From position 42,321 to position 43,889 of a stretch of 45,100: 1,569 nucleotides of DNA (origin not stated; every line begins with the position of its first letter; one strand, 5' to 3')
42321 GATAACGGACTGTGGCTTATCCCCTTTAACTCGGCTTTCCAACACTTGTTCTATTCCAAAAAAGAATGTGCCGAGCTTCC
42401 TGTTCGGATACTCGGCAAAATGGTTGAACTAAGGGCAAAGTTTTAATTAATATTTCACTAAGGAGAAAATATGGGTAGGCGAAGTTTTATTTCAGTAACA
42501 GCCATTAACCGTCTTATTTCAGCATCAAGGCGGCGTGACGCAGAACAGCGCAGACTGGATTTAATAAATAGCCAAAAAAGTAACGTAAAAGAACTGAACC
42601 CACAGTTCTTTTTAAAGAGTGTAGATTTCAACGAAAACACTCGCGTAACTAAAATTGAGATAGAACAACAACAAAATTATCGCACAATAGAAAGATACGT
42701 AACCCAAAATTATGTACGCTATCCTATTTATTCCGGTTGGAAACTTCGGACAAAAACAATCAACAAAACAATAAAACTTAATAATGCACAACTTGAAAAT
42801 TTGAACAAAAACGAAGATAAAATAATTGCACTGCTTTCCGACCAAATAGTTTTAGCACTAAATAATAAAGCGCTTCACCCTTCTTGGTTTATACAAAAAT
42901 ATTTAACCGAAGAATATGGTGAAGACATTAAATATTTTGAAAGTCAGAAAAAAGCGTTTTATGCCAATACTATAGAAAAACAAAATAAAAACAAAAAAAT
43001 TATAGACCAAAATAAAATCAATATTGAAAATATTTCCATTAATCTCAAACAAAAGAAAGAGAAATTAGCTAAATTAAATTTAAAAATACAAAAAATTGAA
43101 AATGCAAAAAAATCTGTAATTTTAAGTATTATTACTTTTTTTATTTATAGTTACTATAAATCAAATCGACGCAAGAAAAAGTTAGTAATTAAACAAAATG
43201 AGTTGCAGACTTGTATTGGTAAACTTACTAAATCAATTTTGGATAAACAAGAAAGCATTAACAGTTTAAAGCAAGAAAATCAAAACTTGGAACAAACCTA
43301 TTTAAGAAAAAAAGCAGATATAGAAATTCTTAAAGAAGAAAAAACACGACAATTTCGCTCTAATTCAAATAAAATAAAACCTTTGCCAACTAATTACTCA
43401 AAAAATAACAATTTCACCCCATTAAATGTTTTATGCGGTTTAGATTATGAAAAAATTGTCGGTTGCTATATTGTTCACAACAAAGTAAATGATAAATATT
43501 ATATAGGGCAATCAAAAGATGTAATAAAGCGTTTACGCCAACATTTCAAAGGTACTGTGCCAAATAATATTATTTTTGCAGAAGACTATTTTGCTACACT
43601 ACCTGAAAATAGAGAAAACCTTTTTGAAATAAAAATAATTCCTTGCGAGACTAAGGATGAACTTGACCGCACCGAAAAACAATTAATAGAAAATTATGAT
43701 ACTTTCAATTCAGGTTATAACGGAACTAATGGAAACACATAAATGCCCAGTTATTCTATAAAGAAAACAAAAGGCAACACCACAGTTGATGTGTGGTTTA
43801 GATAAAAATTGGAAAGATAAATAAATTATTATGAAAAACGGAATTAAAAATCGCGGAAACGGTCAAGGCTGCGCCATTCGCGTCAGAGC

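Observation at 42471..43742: Rex-position gene: coiled-coil / TM protein fused to a GIY-YIG nuclease, co-transcribed with the repressor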

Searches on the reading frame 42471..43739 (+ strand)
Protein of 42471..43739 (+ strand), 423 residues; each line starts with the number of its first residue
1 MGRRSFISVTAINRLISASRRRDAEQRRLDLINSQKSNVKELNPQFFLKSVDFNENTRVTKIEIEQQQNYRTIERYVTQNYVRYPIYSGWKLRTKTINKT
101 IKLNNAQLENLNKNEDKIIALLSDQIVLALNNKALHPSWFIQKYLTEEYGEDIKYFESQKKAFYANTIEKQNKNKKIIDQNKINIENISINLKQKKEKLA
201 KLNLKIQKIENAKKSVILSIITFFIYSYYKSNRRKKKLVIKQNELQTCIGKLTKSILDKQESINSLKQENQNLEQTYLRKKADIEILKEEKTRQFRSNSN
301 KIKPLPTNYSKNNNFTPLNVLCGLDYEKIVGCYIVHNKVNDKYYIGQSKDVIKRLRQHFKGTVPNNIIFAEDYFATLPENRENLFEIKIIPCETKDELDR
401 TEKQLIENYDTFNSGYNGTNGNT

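Call 3: search_protein_families(library=pfam, proteins=[window:42471-43739:+], max_evalue=1)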
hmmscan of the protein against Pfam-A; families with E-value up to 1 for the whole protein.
window:42471-43739:+ (423 aa): 3 families
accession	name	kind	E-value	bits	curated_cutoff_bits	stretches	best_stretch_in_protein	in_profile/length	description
PF01541.30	GIY-YIG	-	6.6e-11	42.8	22.6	1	331-417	3-78/78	GIY-YIG catalytic domain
PF05798.17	Phage_FRD3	-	0.0043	18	28.1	1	47-81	23-57/75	Bacteriophage FRD3 protein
PF14018.11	DUF4234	-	0.097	13.2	25.3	1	214-230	5-21/70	Domain of unknown function (DUF4234)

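Call 4: search_protein_families(library=padloc, proteins=[window:42471-43739:+], max_evalue=1)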
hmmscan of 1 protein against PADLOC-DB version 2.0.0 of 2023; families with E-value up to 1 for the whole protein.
window:42471-43739:+ (423 aa): 2 families
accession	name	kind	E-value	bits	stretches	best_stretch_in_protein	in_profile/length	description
PDLC03701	HEase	-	1.2e-06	26.5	1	331-417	4-91/271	homing endonuclease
PDLC03975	UzuA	-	0.032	11.9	1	158-362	29-189/277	-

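Call 5: search_protein_families(library=phrogs, proteins=[window:42471-43739:+], max_evalue=1)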
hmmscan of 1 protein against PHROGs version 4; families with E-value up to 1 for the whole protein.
window:42471-43739:+ (423 aa): 3 families
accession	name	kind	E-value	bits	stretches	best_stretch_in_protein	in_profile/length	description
phrog_7168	-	DNA, RNA and nucleotide metabolism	3.3e-12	47.4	1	332-421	4-96/284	homing endonuclease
phrog_5123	-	DNA, RNA and nucleotide metabolism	7.2e-09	36.7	1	330-421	2-91/152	homing endonuclease with GIY-YIG motif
phrog_314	-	DNA, RNA and nucleotide metabolism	2.8e-08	34.2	1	333-420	182-264/574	homing endonuclease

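Call 6: search_protein_families(library=ncbifam, proteins=[window:42471-43739:+], max_evalue=1)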
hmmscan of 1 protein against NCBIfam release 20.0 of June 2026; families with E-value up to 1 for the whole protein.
window:42471-43739:+ (423 aa): 2 families
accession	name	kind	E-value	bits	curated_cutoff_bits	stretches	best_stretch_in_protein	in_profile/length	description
TIGR01453.1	grpIintron_endo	subfamily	1e-06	28.9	56.05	1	331-417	3-86/215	group I intron endonuclease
NF007245.0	PRK09689.1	subfamily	0.11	12.3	88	1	228-259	14-44/56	NinE family protein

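Call 7: find_homologous_proteins(query=window:42471-43739:+)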
Query window:42471-43739:+ (423 aa): 291 proteins with E <= 0.001 among 8000 candidates; the best 120 are listed.
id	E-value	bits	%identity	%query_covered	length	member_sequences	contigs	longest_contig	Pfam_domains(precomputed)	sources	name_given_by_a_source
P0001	4.9e-268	906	100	100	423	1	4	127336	PF01541.31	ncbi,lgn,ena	-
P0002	6.6e-187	639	71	100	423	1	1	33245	PF01541.31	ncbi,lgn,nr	ncbi:MAG: hypothetical protein [Caudoviricetes sp.]|nr:MAG: hypothetical protein [Caudoviricetes sp.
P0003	1.3e-132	460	55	100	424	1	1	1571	PF01541.31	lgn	-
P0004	1.7e-128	447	51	97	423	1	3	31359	PF01541.31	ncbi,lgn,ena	-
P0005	4.6e-126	439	50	100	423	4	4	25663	PF01541.31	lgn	-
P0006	5.5e-124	432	53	99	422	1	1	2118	PF01541.31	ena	-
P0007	9.1e-124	431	52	100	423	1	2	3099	PF01541.31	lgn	-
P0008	1.1e-122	428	52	100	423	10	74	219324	PF01541.31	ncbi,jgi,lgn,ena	jgi:predicted GIY-YIG superfamily endonuclease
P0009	1.5e-122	427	52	97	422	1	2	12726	PF01541.31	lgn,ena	-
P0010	1.0e-119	418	53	100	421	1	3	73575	PF01541.31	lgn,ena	-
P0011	5.9e-119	416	50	100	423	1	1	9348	PF01541.31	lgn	-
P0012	1.9e-117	411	50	100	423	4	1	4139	PF01541.31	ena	-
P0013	6.1e-117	409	50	100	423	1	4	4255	PF01541.31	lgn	-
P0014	3.5e-116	406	49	99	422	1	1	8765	PF01541.31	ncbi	-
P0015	3.9e-116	406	49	100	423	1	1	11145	PF01541.31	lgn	-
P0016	4.3e-116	406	50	100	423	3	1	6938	PF01541.31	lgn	-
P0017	4.0e-115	403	49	99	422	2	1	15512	PF01541.31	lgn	-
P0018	2.4e-114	400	50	100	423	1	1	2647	PF01541.31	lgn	-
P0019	3.1e-114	400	50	100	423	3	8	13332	PF01541.31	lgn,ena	-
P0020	5.2e-114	399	49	96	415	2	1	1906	PF01541.31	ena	-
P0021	8.7e-114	399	50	100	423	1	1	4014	PF01541.31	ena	-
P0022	1.7e-113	398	47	100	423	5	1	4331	PF01541.31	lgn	-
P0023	2.1e-113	397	46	100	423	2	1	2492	PF01541.31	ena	-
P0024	2.4e-112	394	49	100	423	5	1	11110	PF01541.31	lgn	-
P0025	9.9e-111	388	48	100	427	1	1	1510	PF01541.31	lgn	-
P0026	4.1e-110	386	49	100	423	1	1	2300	PF01541.31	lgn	-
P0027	5.7e-110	386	49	100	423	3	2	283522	PF01541.31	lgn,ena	-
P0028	7.6e-110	386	48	100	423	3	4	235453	PF01541.31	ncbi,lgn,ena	ncbi:MAG: GIY-YIG nuclease family protein [Christensenellaceae bacterium]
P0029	1.4e-109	385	49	100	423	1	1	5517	PF01541.31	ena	-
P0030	1.6e-109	384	49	98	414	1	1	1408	PF01541.31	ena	-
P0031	3.1e-108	380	46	98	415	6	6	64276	PF01541.31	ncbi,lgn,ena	-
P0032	1.7e-107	378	47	99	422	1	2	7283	PF01541.31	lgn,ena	-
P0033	1.8e-107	378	49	100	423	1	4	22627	PF01541.31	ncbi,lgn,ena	-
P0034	1.9e-107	378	53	88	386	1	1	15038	PF01541.31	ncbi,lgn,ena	-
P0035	2.8e-107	377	48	100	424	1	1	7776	PF01541.31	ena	-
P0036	2.9e-107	377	46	99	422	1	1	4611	PF01541.31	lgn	-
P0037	8.1e-107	376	48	100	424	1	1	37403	PF01541.31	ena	-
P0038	9.4e-107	375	49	100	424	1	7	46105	PF01541.31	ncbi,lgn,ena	-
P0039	9.4e-107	375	48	100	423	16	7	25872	PF01541.31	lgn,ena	-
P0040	2.0e-106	374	45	97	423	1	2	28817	PF01541.31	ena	-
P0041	2.3e-106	374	48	100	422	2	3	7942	PF01541.31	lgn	-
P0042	2.5e-106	374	46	100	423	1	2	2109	PF01541.31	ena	-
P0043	2.6e-106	374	45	100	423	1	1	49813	PF01541.31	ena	-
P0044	3.4e-106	374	46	100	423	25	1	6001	PF01541.31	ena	-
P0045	7.7e-106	372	48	100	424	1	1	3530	PF01541.31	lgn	-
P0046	1.4e-105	372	46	99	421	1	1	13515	PF01541.31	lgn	-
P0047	1.4e-105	372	45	100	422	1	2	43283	PF01541.31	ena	-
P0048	1.6e-105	371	47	99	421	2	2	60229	PF01541.31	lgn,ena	-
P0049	3.8e-105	370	48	100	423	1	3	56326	PF01541.31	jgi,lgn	jgi:hypothetical protein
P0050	5.6e-105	369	47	100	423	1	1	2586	PF01541.31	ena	-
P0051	9.4e-105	369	44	100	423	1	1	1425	PF01541.31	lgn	-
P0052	1.7e-104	368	47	100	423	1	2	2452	PF01541.31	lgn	-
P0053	3.3e-104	367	45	100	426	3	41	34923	PF01541.31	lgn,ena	-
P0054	3.4e-104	367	45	100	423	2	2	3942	PF01541.31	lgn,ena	-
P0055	1.1e-103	365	47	100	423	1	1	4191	PF01541.31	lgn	-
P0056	6.0e-103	363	47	100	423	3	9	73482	PF01541.31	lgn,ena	-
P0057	8.9e-103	362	46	100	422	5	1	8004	PF01541.31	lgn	-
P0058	1.4e-102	362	45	100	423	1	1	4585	PF01541.31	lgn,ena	-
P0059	2.2e-102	361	45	100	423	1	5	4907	PF01541.31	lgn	-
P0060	2.4e-102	361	46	100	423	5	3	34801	PF01541.31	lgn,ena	-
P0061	4.6e-102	360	43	100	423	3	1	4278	PF01541.31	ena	-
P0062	1.5e-101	358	48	100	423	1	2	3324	PF01541.31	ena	-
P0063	2.2e-101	358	47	100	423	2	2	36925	PF01541.31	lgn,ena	-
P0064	4.5e-101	357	47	99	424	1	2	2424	PF01541.31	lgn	-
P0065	4.7e-101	357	48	100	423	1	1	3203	PF01541.31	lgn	-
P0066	7.6e-101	356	47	100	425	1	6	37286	PF01541.31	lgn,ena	-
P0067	9.0e-101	356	45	99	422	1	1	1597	PF01541.31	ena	-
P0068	1.7e-100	355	46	100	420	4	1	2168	PF01541.31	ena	-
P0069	4.6e-100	353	48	100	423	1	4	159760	PF01541.31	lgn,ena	-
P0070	5.6e-100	353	45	100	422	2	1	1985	PF01541.31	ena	-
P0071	7.5e-100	353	46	100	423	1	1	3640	PF01541.31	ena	-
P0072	3.1e-99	351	44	100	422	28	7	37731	PF01541.31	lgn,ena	-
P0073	3.4e-99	350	44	99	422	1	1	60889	PF01541.31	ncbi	-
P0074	5.9e-99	350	45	100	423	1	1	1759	PF01541.31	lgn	-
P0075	5.9e-99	350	46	100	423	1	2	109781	PF01541.31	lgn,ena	-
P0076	6.5e-99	350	42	100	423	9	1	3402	PF01541.31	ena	-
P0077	8.7e-99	349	44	99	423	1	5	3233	PF01541.31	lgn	-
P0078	1.2e-98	349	43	99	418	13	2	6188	PF01541.31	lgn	-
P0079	4.1e-98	347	45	100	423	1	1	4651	PF01541.31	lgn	-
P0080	4.3e-98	347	44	98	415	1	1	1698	PF01541.31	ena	-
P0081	4.5e-98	347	46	100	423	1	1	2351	PF01541.31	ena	-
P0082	1.1e-97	345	46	100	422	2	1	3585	PF01541.31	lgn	-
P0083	1.8e-97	345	44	100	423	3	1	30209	PF01541.31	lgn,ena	-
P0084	4.3e-97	344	45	100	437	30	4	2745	PF01541.31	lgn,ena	-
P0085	5.4e-97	343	46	99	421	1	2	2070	PF01541.31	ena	-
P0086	5.4e-97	343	45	96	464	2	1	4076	PF01541.31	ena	-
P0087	1.4e-96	342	46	100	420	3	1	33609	PF01541.31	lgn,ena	-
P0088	1.6e-96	342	45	100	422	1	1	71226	PF01541.31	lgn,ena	-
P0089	2.4e-96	341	45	100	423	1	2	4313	PF01541.31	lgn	-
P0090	6.5e-96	340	44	100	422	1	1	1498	PF01541.31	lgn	-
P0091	7.7e-96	339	45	99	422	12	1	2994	PF01541.31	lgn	-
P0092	8.5e-96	339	45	99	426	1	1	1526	PF01541.31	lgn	-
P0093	1.6e-95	338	42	99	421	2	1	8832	PF01541.31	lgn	-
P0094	3.3e-95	337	45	100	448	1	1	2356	PF01541.31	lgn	-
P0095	3.3e-95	337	42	100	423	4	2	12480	PF01541.31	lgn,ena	-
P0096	6.7e-95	336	44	100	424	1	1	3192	PF01541.31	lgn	-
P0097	1.9e-94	335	42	99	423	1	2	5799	PF01541.31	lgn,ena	-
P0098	2.0e-94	335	44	95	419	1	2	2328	PF01541.31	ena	-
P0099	2.8e-94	334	43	100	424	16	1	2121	PF01541.31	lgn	-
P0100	3.6e-94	334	43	100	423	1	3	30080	PF01541.31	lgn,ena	-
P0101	4.2e-94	334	43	100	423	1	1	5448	PF01541.31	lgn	-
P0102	5.4e-94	333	42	100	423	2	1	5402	PF01541.31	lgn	-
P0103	1.1e-93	332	45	100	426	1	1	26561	PF01541.31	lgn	-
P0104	3.2e-93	331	45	99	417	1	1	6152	PF01541.31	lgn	-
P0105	3.7e-93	331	43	100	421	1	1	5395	PF01541.31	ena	-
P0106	6.7e-93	330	45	99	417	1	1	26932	PF01541.31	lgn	-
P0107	2.3e-92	328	43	96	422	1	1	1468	PF01541.31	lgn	-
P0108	5.7e-92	327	44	100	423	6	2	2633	PF01541.31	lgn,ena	-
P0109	6.9e-92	326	42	100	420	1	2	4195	PF01541.31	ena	-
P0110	7.8e-91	323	43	100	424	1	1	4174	PF01541.31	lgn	-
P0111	8.0e-91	323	42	94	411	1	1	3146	PF01541.31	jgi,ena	-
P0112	9.5e-91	323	41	100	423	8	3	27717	PF01541.31,PF20667.4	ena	-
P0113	1.4e-90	322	45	100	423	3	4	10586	PF01541.31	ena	-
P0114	2.1e-90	322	43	100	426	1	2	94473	PF01541.31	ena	-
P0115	2.9e-90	321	43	100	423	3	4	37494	PF01541.31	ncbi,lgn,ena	-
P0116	3.0e-90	321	42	100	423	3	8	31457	PF01541.31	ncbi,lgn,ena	-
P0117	3.3e-90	321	40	100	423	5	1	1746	PF01541.31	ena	-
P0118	6.8e-90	320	42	100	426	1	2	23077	PF01541.31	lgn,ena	-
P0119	7.9e-90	320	41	100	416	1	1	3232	PF01541.31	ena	-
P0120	1.7e-89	319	43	100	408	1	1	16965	PF01541.31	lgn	-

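Call 13: find_encoding_contigs(protein=P0008, flank=5000, max_places=8)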
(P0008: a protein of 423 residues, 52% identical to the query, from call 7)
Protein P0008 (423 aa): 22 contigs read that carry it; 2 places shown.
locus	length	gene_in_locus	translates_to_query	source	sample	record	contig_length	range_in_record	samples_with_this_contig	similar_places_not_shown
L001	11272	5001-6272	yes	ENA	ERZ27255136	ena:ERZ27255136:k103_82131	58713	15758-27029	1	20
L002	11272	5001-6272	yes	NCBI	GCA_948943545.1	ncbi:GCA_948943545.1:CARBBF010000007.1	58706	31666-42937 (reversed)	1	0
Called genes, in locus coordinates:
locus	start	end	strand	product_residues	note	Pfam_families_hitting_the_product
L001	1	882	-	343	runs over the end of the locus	PF01507:PAPS_reduct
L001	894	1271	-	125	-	-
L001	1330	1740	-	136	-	-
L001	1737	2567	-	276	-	PF14297:Lin1244_N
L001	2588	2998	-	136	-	PF00436:SSB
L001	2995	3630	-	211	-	PF04404:ERF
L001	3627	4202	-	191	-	-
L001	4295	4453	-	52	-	-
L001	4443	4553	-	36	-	-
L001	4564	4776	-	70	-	-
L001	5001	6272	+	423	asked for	PF01541:GIY-YIG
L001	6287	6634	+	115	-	PF01381:HTH_3, PF13443:HTH_26 (weak)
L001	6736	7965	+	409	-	PF22022:Phage_int_M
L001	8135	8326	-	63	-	-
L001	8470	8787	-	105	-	PF12844:HTH_19 (faint), PF01381:HTH_3 (weak), PF13443:HTH_26 (weak)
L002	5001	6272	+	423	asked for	PF01541:GIY-YIG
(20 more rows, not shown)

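Call 14: find_encoding_contigs(protein=P0002, flank=5000, max_places=3)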
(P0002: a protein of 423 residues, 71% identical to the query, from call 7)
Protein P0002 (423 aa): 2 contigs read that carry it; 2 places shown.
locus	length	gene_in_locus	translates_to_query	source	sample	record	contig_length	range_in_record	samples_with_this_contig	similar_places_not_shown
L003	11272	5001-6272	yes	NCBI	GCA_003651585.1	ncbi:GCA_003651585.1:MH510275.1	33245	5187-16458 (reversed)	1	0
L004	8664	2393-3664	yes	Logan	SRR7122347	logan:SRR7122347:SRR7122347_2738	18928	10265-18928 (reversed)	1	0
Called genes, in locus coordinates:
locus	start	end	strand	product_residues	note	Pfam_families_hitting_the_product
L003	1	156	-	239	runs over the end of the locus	-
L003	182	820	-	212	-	PF04404:ERF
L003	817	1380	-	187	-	-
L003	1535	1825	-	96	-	-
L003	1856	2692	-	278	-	-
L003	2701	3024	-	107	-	-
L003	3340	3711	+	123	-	-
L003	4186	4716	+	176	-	-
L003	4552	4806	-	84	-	-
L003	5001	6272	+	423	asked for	PF01541:GIY-YIG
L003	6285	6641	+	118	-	PF01381:HTH_3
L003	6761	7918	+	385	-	PF14659:Phage_int_SAM_3, PF22022:Phage_int_M (weak)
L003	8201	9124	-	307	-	-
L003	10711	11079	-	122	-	-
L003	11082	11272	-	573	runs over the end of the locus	-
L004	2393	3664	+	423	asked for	PF01541:GIY-YIG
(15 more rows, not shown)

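Call 20: find_encoding_contigs(protein=P0027, flank=5000, max_places=2)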
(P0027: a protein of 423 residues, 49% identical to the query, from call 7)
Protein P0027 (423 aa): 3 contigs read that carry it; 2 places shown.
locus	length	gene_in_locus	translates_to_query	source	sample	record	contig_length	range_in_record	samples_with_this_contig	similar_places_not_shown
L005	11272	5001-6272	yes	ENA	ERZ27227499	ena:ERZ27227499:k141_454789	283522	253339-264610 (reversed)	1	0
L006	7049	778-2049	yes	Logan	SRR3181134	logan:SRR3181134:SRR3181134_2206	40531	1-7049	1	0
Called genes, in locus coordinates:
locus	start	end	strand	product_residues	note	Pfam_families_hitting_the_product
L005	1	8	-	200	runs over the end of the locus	PF00246:Peptidase_M14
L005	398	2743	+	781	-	-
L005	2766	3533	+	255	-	PF04203:Sortase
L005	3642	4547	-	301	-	PF00246:Peptidase_M14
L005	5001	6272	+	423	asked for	PF01541:GIY-YIG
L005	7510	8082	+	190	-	-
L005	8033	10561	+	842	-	-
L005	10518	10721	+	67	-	-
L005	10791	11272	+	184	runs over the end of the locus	PF04014:MazE_antitoxin, PF15714:SpoVT_C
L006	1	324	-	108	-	?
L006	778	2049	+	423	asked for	PF01541:GIY-YIG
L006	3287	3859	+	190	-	-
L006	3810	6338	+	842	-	-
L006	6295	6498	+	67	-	-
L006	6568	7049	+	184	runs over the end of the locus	PF04014:MazE_antitoxin, PF15714:SpoVT_C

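Call 21: find_encoding_contigs(protein=P0114, flank=5000, max_places=2)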
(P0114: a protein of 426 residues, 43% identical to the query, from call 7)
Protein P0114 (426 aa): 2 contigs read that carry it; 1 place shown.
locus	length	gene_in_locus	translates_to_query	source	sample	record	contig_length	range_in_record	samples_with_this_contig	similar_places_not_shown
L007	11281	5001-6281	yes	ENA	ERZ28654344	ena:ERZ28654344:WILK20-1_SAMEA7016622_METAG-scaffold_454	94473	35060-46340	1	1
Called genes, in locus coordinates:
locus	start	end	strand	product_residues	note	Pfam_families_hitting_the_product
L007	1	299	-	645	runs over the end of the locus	PF13306:LRR_5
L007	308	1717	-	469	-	-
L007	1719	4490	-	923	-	-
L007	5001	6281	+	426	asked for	PF01541:GIY-YIG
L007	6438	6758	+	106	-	PF12643:MazG-like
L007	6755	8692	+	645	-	PF09848:SLFN-g3_helicase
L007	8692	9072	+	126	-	-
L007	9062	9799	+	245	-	-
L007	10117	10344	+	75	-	-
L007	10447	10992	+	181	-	-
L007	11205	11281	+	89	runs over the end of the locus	-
